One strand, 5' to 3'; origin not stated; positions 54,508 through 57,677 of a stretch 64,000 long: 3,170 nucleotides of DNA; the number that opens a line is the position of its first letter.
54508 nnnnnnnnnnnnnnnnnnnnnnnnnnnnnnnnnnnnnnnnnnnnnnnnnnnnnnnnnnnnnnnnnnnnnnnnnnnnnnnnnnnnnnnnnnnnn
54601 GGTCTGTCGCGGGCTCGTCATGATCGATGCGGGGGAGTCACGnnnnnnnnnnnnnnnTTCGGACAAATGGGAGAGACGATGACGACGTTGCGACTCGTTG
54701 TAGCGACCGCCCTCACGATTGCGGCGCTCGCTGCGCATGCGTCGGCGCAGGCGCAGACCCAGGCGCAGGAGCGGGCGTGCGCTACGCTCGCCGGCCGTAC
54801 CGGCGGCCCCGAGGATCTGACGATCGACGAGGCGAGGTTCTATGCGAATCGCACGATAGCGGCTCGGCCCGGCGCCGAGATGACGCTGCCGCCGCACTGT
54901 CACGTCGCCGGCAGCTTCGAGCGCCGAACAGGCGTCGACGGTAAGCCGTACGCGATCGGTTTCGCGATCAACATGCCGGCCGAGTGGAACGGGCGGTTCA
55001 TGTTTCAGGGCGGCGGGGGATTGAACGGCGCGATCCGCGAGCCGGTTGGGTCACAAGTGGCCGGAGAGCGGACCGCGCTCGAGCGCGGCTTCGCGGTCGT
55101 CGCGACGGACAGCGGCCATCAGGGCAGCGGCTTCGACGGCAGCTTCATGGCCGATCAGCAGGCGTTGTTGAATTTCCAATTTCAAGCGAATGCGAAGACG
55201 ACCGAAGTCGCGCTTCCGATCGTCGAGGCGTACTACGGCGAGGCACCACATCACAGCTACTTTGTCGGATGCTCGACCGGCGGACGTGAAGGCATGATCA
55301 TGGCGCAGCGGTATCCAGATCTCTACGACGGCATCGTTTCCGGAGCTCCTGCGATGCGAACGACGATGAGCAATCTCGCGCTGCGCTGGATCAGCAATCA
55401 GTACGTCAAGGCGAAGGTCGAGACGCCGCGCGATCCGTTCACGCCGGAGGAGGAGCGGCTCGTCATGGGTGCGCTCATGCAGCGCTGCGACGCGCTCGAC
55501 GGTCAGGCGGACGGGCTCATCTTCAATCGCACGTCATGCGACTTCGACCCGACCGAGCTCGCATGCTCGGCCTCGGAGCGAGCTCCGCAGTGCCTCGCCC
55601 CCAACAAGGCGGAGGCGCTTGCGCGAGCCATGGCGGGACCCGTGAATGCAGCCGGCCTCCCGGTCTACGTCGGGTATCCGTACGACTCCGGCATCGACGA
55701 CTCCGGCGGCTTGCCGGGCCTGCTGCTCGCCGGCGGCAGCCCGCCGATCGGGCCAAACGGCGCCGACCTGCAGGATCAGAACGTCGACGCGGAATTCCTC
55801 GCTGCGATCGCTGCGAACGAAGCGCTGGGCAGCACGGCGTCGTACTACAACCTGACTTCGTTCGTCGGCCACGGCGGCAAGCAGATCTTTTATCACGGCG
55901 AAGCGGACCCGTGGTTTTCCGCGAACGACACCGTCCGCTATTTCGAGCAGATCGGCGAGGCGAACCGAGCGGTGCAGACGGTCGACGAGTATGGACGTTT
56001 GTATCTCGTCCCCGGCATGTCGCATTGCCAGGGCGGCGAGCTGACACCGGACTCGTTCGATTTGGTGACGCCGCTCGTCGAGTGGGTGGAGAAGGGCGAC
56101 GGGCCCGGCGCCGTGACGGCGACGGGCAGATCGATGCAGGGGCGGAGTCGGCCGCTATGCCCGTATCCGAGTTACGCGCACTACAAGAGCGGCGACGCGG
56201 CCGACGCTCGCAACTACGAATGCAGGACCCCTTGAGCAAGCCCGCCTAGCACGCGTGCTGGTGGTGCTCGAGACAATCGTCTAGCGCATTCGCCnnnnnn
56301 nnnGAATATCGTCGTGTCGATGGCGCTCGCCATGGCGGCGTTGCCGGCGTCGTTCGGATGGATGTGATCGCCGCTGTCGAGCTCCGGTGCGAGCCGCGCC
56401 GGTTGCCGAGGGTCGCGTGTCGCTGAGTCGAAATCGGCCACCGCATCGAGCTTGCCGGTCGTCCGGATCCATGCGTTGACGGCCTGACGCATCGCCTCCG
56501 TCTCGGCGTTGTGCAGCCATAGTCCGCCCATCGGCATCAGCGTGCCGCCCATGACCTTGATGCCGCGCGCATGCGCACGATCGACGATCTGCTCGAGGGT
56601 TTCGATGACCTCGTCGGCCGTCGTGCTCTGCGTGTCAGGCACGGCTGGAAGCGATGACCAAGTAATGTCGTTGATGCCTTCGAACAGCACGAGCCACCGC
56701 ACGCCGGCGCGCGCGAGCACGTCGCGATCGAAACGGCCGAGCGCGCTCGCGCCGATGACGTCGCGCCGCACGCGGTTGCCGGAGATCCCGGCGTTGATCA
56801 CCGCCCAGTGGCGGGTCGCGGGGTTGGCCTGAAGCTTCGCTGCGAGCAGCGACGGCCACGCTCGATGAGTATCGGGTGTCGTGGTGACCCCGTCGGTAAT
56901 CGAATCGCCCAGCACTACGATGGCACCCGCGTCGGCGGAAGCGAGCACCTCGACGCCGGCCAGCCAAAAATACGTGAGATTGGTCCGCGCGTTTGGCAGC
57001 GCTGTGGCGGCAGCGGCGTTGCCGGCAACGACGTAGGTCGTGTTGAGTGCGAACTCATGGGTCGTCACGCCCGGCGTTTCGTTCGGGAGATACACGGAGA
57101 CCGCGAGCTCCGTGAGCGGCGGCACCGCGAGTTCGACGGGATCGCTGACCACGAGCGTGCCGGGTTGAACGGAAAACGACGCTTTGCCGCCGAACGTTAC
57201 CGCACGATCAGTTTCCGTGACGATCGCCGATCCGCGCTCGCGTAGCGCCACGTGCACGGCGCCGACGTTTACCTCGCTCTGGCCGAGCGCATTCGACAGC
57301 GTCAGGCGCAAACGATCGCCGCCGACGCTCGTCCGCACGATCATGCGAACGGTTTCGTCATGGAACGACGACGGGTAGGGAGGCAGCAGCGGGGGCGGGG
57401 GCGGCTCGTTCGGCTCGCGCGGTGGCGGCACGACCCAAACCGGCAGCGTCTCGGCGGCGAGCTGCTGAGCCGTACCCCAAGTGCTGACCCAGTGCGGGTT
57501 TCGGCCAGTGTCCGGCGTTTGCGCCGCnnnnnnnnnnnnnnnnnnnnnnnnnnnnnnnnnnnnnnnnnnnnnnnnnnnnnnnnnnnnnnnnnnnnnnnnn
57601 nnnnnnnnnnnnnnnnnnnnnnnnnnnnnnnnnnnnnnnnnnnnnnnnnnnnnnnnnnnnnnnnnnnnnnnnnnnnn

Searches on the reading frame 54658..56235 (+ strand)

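Call 79: search_protein_families(library=pfam, proteins=[window:54658-56235:+], max_evalue=0.001)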
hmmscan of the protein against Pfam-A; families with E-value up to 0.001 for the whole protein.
window:54658-56235:+ (525 aa): 2 families
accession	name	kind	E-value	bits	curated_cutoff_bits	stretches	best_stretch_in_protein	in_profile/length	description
PF07519.17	Tannase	-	7.1e-107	358.7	29.8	2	81-349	1-275/490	Tannase and feruloyl esterase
PF19878.5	DUF6351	-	2.3e-08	33.6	22.4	1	103-298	191-369/655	Tannase-like family of unknown function (DUF6351)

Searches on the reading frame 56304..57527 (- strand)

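Call 79: search_protein_families(library=pfam, proteins=[window:56304-57527:-], max_evalue=0.001)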
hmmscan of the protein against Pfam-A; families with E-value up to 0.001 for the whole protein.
window:56304-57527:- (408 aa): 2 families
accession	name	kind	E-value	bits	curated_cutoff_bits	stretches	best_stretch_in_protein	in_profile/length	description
PF13472.12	Lipase_GDSL_2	-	3.9e-30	106.1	32.9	1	205-398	1-178/178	GDSL-like Lipase/Acylhydrolase family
PF00657.28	Lipase_GDSL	-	1.2e-25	91.3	23.6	1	203-403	1-208/208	GDSL-like Lipase/Acylhydrolase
